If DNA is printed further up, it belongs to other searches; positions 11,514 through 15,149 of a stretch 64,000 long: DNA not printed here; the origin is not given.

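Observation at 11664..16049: CbbQ/NorQ-type AAA+ ATPase paired with an unusually large (1111 aa) VWA protein, without RuBisCO or NO reductase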

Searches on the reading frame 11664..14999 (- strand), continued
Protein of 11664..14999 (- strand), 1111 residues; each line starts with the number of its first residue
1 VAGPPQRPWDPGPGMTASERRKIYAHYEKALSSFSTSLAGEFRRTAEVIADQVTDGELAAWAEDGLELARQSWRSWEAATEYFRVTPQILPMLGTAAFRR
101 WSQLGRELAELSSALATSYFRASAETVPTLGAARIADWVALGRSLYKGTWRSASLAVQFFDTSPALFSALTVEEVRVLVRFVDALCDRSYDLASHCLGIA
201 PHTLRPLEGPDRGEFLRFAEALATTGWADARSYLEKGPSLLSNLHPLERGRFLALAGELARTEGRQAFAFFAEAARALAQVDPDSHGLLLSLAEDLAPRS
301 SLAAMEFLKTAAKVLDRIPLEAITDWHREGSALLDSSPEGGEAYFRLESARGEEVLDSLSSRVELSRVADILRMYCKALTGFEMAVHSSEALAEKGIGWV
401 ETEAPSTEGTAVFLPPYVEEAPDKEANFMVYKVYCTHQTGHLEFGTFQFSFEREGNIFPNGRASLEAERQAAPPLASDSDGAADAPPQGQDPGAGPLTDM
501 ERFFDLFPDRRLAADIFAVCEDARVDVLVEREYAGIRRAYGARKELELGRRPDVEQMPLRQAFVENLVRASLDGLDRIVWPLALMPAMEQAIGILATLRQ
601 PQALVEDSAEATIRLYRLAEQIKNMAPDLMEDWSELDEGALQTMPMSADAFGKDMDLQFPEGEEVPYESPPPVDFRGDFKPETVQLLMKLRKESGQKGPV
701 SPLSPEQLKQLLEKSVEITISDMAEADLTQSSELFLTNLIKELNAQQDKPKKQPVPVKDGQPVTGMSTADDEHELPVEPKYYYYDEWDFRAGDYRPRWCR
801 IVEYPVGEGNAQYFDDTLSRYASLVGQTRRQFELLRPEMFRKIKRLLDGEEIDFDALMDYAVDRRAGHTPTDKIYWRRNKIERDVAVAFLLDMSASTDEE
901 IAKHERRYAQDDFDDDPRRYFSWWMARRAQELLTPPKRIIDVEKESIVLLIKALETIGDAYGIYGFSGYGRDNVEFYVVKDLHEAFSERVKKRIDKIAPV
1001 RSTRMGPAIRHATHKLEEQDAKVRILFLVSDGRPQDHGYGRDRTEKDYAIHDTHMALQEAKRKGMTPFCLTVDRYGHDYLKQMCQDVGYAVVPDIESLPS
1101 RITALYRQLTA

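Call 16: find_related_loci(query=A1, collection=genome_contigs, flank=10000)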
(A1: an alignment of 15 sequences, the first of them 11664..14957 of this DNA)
Query A1 (1097 aa) in genome_contigs; peptide patterns used: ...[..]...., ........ (x = any residue, [..] = any of these).
599 stretches matched a pattern (row limit reached: there are more); 586 encode a relative of the query (tblastn E <= 1e-3); the best 80 are kept; 80 distinct loci.
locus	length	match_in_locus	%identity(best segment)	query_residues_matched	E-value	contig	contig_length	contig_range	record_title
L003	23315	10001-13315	75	1-1097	0e+0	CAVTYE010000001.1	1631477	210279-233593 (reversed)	MAG: uncultured Chloroflexia bacterium isolate MFD04944.bin.2.175 genome assembly, contig: contig_16245, whole genome sh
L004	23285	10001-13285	77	5-1097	0e+0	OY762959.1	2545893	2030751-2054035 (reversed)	MAG: Dehalococcoidia bacterium isolate a8fc5444-7059-4be1-bdcb-92646be6befe genome assembly, chromosome: 1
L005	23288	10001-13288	76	4-1097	0e+0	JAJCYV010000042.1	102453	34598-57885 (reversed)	MAG: Chloroflexota bacterium isolate OFTM284 OFTM284_41, whole genome shotgun sequence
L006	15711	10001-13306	75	1-1097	0e+0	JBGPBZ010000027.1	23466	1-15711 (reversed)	MAG: Dehalococcoidia bacterium isolate OBJ_0618_050_61 k141_1835217_length_23466_cov_9.1523, whole genome shotgun sequen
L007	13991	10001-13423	72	6-1097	0e+0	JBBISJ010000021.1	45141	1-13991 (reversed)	MAG: Chloroflexota bacterium isolate SLS170214_bin_370 NODE_380_length_45141_cov_8.198376, whole genome shotgun sequence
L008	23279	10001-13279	72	1-1096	0e+0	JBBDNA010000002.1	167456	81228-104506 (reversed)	MAG: Dehalococcoidia bacterium isolate LejiaB_68_106 Lejia_B_115_length_167456_cov_67, whole genome shotgun sequence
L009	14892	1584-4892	73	1-1097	0e+0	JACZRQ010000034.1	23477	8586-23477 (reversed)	MAG: Chloroflexota bacterium isolate B103T1B8 B103T1B8_NODE3497, whole genome shotgun sequence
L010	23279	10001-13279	73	7-1096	0e+0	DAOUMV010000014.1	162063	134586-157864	MAG TPA_asm: Dehalococcoidia bacterium isolate W92_284 k127_486322, whole genome shotgun sequence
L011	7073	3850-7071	72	1-1078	0e+0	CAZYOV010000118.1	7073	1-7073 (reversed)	MAG TPA_asm: uncultured Dehalococcoidia bacterium isolate binchicken_co85_35 genome assembly, contig: NODE_4611_length_7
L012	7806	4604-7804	72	1-1070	0e+0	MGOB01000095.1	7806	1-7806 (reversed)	MAG: Chloroflexi bacterium RBG_16_68_14 RBG_16_scaffold_88743, whole genome shotgun sequence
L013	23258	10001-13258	70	1-1096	0e+0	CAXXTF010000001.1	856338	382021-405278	MAG: Dehalococcoidia bacterium isolate b426fa95-c85f-4e70-a700-4121ed63f50a genome assembly, contig: contig_1, whole gen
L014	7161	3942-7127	65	13-1096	0e+0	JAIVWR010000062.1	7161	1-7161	MAG: Acidobacteriota bacterium isolate HYP3_US_01_6 NODE_6251_length_7161_cov_0.332386, whole genome shotgun sequence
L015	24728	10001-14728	64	13-1096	0e+0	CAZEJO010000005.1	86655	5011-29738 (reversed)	MAG TPA_asm: uncultured Dehalococcoidia bacterium isolate SRP214966_co7_243 genome assembly, contig: NODE_86_length_8665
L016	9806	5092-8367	72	1-1096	0e+0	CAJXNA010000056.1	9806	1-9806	MAG TPA_asm: uncultured Chloroflexi bacterium isolate SRR5189789_bin.6_MetaBAT_v2.12.1_MAG genome assembly, contig: NODE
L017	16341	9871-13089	63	10-1096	0e+0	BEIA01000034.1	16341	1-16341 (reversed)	Bacterium HR24 DNA, contig: NODE_1012_34, isolate: HRbin24, whole genome shotgun sequence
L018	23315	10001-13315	76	1-1097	0e+0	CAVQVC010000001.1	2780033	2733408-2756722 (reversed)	MAG: uncultured Chloroflexia bacterium isolate MFD10007.bin.2.9 genome assembly, contig: contig_3036, whole genome shotg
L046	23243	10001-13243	52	15-1097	0e+0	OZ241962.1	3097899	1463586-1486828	MAG: Dehalococcoidia bacterium isolate 3270897d-fe61-4464-a15a-05fd473d2b13 genome assembly, chromosome: 1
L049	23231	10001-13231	52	15-1097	0e+0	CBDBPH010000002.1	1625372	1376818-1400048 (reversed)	MAG: Dehalococcoidia bacterium isolate 745030fc-1ee1-449d-a068-ea6b321db757 genome assembly, contig: contig_2, whole gen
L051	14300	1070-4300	52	15-1097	0e+0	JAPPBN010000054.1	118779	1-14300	MAG: Chloroflexota bacterium isolate IRC3_bin_11 NODE_99_length_118779_cov_29.5351, whole genome shotgun sequence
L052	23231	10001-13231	52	15-1097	0e+0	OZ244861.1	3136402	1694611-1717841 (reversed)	MAG: Dehalococcoidia bacterium isolate c89b5861-ddb0-43db-8093-953e815e1e37 genome assembly, chromosome: 1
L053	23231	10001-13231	52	15-1097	0e+0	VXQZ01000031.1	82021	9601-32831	MAG: Chloroflexi bacterium isolate SB0664_bin_20 NODE_291_length_82021_cov_52.150440, whole genome shotgun sequence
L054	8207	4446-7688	52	15-1097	0e+0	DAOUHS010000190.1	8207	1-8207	MAG TPA_asm: Dehalococcoidia bacterium isolate S18_105 64099, whole genome shotgun sequence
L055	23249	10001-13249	52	15-1097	0e+0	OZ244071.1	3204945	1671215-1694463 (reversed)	MAG: Dehalococcoidia bacterium isolate 772cc28d-f118-45af-92c8-bcb28103da5b genome assembly, chromosome: 1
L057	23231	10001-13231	52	15-1097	0e+0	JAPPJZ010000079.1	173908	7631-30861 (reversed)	MAG: Chloroflexota bacterium isolate RHO2_bin_60 NODE_118_length_173908_cov_14.406550, whole genome shotgun sequence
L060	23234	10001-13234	52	15-1097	0e+0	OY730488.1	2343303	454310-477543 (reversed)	MAG: Dehalococcoidia bacterium isolate c17ab466-9012-4dfd-ba8a-0af8548777ee genome assembly, chromosome: 1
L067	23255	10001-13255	53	15-1097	0e+0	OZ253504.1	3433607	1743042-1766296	MAG: Dehalococcoidia bacterium isolate 231ea081-d24a-4d48-806f-feb732625d76 genome assembly, chromosome: 1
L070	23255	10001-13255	53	15-1097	0e+0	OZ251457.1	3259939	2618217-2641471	MAG: Dehalococcoidia bacterium isolate 625aef2d-bb65-4528-802e-f9b0f5c04a3f genome assembly, chromosome: 1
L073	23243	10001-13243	52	15-1097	0e+0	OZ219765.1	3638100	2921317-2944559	MAG: Dehalococcoidia bacterium isolate 2efd49d1-a845-418d-b650-c606456da4a2 genome assembly, chromosome: 2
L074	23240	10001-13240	52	15-1097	0e+0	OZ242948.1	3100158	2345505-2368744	MAG: Dehalococcoidia bacterium isolate a0c66c6a-f5ff-452f-b709-ec8565f303fe genome assembly, chromosome: 1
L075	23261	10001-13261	51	1-1097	0e+0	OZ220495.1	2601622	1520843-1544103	MAG: Dehalococcoidia bacterium isolate 23c5d8d9-c01e-4714-bf51-3e77b66f12ef genome assembly, chromosome: 1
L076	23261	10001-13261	52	15-1097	0e+0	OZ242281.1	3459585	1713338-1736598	MAG: Dehalococcoidia bacterium isolate 5b41c312-3693-4c79-a24d-842b6111755b genome assembly, chromosome: 1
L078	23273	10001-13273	51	1-1097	0e+0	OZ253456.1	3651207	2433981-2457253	MAG: Dehalococcoidia bacterium isolate 4ae44683-8927-4024-8904-3ea2ed4a1db5 genome assembly, chromosome: 1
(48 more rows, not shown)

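Call 46: predict_structure(alignment_id=A2)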
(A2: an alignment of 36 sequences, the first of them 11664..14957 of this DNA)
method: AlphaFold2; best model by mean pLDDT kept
length: 1097 residues; sequences in the alignment: 36
mean_pLDDT: 77.9   pTM: 0.50
mean pLDDT of the five models: 77.9, 77.8, 75.6, 74.3, 71.5
residues with pLDDT >= 90: 394; 70-90: 405; 50-70: 151; < 50: 147
segments of 3 or more residues with pLDDT < 50: 461-479, 629-636, 683-687, 706-717, 732-761, 777-782, 822-838, 853-868, 883-899, 1022-1026, 1094-1097
pLDDT, mean of each block of 10 residues (from residue 1): 73 90 90 90 92 89 94 93 93 93 96 92 95 92 96 91 94 91 92 84 92 88 92 93 90 91 94 96 94 94 89 94 92 88 86 88 81 80 64 84 86 92 91 90 89 74 35 40 85 90 95 91 91 92 93 94 90 91 91 95 90 85 67 47 74 89 84 72 51 69 53 47 59 38 36 30 71 57 72 87 84 69 39 39 55 42 37 82 49 44 65 61 70 79 78 68 88 88 70 88 82 75 52 77 86 72 66 76 68 48
secondary structure, 60 per line:
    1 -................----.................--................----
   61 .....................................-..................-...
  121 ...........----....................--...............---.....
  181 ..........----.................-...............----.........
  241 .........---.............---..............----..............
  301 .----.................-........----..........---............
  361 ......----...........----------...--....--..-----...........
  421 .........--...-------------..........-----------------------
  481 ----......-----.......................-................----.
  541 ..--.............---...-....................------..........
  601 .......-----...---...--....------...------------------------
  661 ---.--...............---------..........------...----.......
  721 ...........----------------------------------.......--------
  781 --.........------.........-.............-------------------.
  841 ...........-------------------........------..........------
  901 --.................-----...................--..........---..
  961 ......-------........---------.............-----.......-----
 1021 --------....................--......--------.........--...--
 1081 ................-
elements in order (helices of 4 or more, strands of 3 or more residues): H2-17 H22-38 H41-56 H61-97 H99-116 H118-131 H136-155 H158-172 H176-190 H195-211 H213-227 H232-249 H253-265 H269-282 H287-301 H306-322 H324-331 H336-345 H351-366 E371-374 H375-381 E392-394 E397-400 H410-429 H448-457 H485-490 H496-518 H520-535 H545-557 E565-567 H568-584 H591-607 E619-621 H624-627 H667-681 H691-700 H714-731 E766-772 E783-791 H798-806 H808-820 H840-851 E871-878 H885-894 H903-919 H925-943 E946-955 E959-966 H974-981 H991-1003 E1009-1015 H1029-1048 E1051-1056 H1065-1073 E1076-1078 H1081-1096

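Call 52: fold_search(model_id=the predicted structure, library=pdb)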
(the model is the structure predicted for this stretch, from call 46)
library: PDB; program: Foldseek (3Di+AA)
matches with E <= 10: 259; with E <= 0.001: 11
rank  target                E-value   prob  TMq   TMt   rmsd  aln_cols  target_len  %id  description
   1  9qh6_G                3.9e-13  1.00  0.20  0.70   9.4       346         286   28  NorQ in complex with NorD VWA domain from Paracoccus denitrificans (released 2026-03-25)
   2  9qh8_G                7.3e-11  1.00  0.18  0.66   9.5       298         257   27  reduced NorQ-NorD VWA domain complex from Paracoccus denitrificans (released 2026-03-25)
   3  9qhd_G                7.9e-11  1.00  0.18  0.68   9.1       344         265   27  NorQD complex state 1 from Jhaorihella thermophila (released 2026-03-25)
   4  9qhe_G                2.8e-10  1.00  0.16  0.64   9.0       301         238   28  NorQD complex state 2 from Jhaorihella thermophila (released 2026-03-25)
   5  9qhg_G                1.4e-09  1.00  0.16  0.67   8.7       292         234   29  NorQD complex state 4 from Jhaorihella thermophila (released 2026-03-25)
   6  9qhf_G                9.8e-07  1.00  0.15  0.64   9.2       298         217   26  NorQD complex state 3 from Jhaorihella thermophila (released 2026-03-25)
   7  8ql1_C                1.2e-05  1.00  0.16  0.65   8.2       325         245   13  Crystal structure of the human MDN1-MIDAS/NLE1-UBL complex (released 2025-04-09)
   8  8ql1_G                1.5e-05  1.00  0.16  0.67   5.5       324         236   12  Crystal structure of the human MDN1-MIDAS/NLE1-UBL complex (released 2025-04-09)
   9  7ba2_A                8.1e-05  1.00  0.15  0.37   5.2       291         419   15  D319A mutant of the PilB minor pilin from Streptococcus sanguinis (released 2021-04-28)
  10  7b7p_A                9.1e-05  1.00  0.15  0.37   5.7       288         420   15  PilB minor pilin from Streptococcus sanguinis (released 2021-04-28)
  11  7ba2_B                1.8e-04  1.00  0.15  0.37   6.3       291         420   15  D319A mutant of the PilB minor pilin from Streptococcus sanguinis (released 2021-04-28)
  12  9ykb_A                1.2e-03  1.00  0.15  0.59  12.8       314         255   10  The von Willebrand factor A domain of human capillary morphogenesis gene II, fused to the 1TEL crystallization chapero (released 2025-10-22)
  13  8fzu_A                1.4e-03  1.00  0.15  0.59  12.7       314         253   10  The von Willebrand factor A domain of human capillary morphogenesis gene II, flexibly fused to the 1TEL crystallizatio (released 2023-07-19)
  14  7n1o                  1.5e-03  1.00  0.14  0.54  13.2       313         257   10  The von Willebrand factor A domain of human capillary morphogenesis gene II, flexibly fused to the 1TEL crystallization  (released 2021-06-09)
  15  9ykb_B                1.7e-03  1.00  0.15  0.58  13.0       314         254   10  The von Willebrand factor A domain of human capillary morphogenesis gene II, fused to the 1TEL crystallization chapero (released 2025-10-22)
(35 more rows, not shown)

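Call 57: search_solved_structures(query=A2, max_evalue=10)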
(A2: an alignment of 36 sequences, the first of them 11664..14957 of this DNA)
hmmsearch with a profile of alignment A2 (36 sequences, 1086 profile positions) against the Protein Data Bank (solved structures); distinct sequences matched with E-value up to 10: 3.
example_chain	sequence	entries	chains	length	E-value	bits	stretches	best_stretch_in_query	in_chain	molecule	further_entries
9qhd_G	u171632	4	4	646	1.9e-49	171.4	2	912-1084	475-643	Nitric oxide reductase NorD protein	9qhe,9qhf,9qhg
9qh6_G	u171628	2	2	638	2.4e-41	144.6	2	911-1085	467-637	von Willebrand factor, type A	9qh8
5a8j_A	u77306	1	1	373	0.047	14.5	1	977-1017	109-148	VWA2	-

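Call 83: search_protein_families(library=padloc, proteins=[window:11664-14957:-], max_evalue=0.01)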
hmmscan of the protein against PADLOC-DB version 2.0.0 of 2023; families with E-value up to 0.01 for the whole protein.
window:11664-14957:- (1097 aa): 0 families
